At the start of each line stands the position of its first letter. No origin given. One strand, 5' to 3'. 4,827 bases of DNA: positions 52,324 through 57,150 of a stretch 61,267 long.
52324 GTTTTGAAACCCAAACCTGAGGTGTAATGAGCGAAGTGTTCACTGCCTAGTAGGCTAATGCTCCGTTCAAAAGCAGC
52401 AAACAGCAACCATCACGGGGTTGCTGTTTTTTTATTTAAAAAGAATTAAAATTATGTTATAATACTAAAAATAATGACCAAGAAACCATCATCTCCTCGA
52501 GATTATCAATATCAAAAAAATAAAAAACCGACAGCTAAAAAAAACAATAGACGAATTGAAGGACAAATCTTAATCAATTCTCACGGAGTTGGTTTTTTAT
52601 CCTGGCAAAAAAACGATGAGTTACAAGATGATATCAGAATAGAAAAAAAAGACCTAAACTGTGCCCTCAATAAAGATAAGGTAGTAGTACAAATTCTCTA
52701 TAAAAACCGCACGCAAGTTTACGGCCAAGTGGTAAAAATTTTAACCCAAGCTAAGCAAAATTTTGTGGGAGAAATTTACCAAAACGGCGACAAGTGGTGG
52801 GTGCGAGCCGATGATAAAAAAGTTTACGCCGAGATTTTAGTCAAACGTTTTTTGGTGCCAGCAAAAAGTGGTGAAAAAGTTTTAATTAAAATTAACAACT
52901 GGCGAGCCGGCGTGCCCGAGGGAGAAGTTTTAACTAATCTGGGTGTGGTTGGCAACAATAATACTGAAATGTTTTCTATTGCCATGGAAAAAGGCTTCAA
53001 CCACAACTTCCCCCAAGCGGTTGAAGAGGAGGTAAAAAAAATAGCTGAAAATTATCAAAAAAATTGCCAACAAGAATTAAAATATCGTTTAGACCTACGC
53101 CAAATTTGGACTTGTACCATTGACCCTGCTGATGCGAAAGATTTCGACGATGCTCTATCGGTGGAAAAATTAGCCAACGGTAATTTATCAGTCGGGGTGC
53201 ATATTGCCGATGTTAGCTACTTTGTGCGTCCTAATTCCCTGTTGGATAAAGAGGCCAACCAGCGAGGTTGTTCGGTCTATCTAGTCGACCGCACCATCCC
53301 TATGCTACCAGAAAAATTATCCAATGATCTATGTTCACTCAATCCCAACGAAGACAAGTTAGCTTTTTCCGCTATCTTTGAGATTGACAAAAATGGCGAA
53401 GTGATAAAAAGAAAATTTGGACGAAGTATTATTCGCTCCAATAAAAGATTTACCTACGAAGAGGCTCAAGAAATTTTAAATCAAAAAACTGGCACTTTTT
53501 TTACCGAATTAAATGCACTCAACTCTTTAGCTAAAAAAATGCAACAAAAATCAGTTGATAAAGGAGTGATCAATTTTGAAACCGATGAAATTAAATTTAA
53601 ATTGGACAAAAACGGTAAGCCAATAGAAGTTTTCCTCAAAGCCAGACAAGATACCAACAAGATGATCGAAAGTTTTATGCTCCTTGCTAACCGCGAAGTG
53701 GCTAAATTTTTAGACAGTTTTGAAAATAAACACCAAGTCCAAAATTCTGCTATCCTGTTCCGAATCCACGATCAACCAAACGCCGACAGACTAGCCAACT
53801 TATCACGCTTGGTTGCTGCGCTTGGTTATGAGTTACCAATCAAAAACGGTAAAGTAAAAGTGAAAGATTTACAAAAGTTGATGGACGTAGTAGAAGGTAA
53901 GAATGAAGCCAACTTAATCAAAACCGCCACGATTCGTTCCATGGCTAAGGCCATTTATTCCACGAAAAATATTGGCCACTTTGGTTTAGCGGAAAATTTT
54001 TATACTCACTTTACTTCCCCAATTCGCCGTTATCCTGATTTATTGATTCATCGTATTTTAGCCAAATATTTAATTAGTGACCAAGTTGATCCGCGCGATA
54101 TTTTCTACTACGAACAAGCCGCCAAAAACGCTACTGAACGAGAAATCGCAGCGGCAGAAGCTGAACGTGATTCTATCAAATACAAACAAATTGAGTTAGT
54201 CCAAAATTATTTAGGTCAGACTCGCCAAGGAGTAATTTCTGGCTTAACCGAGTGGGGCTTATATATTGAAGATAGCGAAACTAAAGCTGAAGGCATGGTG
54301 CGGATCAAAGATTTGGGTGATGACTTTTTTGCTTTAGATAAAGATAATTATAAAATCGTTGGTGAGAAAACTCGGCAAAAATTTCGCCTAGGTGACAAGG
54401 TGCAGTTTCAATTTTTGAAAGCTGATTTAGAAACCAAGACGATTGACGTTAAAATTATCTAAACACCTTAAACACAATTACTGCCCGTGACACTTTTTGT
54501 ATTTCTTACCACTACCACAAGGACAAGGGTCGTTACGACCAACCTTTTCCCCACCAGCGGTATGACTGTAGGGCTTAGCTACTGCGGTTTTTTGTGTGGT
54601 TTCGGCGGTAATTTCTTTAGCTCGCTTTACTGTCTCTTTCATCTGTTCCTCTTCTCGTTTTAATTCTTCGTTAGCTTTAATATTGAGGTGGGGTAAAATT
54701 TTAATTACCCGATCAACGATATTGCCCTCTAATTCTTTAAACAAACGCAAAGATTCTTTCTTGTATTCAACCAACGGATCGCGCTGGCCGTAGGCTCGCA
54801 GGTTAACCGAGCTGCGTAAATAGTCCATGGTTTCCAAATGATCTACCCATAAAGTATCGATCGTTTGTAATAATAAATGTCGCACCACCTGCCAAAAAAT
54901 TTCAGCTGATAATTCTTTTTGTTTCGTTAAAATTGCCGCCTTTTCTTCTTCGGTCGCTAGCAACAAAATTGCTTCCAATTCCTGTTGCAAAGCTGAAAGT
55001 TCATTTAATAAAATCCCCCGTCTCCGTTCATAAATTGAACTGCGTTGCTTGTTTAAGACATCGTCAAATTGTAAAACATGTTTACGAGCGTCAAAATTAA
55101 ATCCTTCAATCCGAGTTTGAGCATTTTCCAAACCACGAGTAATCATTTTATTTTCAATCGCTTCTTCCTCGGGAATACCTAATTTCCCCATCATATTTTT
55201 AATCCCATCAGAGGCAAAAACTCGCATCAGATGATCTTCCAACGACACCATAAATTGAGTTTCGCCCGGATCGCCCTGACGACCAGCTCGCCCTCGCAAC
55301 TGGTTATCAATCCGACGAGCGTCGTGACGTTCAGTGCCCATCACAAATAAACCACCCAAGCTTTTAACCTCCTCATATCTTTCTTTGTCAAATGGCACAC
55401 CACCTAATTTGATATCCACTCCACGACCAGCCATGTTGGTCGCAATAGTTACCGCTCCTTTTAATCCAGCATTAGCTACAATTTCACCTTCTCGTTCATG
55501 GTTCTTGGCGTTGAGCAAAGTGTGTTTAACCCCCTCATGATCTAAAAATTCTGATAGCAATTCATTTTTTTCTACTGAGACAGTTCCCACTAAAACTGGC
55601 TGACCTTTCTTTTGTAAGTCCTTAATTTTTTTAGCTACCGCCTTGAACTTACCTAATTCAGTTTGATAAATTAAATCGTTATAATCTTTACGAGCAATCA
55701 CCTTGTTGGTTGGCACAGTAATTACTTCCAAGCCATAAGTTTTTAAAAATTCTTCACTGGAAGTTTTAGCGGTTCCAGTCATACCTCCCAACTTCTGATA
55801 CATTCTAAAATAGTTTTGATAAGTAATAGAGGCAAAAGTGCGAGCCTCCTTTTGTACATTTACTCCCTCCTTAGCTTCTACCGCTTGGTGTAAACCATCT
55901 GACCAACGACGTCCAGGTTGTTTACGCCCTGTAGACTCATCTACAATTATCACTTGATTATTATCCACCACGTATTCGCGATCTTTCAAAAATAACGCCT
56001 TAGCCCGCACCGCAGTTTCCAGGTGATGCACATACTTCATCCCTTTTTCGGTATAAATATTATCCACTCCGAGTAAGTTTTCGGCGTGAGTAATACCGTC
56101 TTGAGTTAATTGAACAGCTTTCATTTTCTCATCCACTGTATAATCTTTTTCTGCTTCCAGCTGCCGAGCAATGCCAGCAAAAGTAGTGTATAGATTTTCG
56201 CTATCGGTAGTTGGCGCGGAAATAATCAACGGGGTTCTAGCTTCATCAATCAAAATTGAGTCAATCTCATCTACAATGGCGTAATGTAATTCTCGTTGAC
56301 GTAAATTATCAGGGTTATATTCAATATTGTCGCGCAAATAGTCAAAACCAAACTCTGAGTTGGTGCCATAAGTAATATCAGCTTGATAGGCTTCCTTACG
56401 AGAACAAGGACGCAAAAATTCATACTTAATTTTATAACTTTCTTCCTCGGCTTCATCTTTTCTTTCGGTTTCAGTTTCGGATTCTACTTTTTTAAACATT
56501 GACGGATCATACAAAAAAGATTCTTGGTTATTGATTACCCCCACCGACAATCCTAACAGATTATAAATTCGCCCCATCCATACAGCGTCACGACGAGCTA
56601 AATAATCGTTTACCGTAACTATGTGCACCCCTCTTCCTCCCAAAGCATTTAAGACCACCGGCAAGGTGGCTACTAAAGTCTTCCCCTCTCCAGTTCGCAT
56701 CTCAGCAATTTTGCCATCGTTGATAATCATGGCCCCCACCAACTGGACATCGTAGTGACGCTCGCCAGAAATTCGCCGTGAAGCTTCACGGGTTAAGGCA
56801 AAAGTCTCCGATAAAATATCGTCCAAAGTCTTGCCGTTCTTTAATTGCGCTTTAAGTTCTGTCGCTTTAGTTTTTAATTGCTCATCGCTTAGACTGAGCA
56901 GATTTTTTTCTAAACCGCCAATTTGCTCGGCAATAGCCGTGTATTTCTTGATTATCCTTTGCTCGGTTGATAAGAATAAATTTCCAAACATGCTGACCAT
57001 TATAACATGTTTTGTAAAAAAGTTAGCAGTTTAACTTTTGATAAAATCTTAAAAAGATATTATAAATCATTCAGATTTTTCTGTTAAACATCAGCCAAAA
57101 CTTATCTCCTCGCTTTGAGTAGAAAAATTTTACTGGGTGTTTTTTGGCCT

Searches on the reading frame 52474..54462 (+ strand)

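Call 36: search_protein_families(library=pfam, proteins=[window:52474-54462:+], max_evalue=0.001)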
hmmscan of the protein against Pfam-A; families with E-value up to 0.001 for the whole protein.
window:52474-54462:+ (662 aa): 6 families
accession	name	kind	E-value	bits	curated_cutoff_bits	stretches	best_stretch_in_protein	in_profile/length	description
PF00773.25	RNB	-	2.5e-108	362.6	29.3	1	205-533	1-324/326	RNB domain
PF17876.7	CSD2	-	3e-18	66.1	26.2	2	109-180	1-74/74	Cold shock domain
PF08206.17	OB_RNB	-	1.2e-05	25.4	24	1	30-88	1-57/58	Ribonuclease B OB domain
PF00575.29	S1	-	0.00051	20.8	22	0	581-660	5-72/74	S1 RNA binding domain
PF22896.3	OB_RNR_1st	-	0.00068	20.2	28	0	24-79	40-95/99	Ribonuclease R, OB first domain, N-terminal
PF17849.7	OB_Dis3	-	0.00072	20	22.8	0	133-172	34-75/77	Dis3-like cold-shock domain 2 (CSD2)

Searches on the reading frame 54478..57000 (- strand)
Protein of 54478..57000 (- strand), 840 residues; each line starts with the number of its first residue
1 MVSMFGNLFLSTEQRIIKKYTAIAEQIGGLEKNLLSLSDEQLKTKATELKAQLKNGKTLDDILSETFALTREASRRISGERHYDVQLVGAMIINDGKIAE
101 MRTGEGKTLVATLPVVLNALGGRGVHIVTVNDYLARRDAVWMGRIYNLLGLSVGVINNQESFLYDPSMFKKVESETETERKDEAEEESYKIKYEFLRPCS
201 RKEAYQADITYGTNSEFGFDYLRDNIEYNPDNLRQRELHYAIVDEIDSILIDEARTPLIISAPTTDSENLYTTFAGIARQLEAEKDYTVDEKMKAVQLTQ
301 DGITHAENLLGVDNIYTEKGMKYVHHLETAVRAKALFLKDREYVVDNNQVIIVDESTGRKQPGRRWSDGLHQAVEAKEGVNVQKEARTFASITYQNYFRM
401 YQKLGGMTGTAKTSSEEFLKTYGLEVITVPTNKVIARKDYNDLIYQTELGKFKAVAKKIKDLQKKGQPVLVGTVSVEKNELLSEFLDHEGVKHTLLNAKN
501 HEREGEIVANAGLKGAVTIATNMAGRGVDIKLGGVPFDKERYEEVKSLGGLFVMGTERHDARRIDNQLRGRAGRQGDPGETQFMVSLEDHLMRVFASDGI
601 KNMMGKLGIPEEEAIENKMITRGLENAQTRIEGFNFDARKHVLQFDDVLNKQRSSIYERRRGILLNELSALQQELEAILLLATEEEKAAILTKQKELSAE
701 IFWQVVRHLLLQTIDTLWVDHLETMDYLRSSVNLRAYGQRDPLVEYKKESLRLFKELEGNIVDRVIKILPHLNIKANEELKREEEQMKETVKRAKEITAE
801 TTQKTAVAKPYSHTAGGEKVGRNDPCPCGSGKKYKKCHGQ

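Call 36: search_protein_families(library=pfam, proteins=[window:54478-57000:-], max_evalue=0.001)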
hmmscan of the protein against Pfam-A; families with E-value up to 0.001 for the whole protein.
window:54478-57000:- (840 aa): 5 families
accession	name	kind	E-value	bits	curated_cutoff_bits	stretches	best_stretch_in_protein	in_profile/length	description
PF07517.20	SecA_DEAD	-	4.9e-119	397.3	24.6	1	8-418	4-289/290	SecA DEAD-like domain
PF21090.3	P-loop_SecA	-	5.7e-76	255.1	27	2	435-535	2-102/205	SecA P-loop domain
PF07516.18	SecA_SW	-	8.3e-46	157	26.7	2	687-771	116-198/200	SecA Wing and Scaffold domain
PF01043.26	SecA_PP_bind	-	3.1e-39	134.4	23.5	1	267-375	2-110/110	SecA preprotein cross-linking domain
PF02810.21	SEC-C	-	1.3e-10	41.4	20.4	1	822-839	1-18/19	SEC-C motif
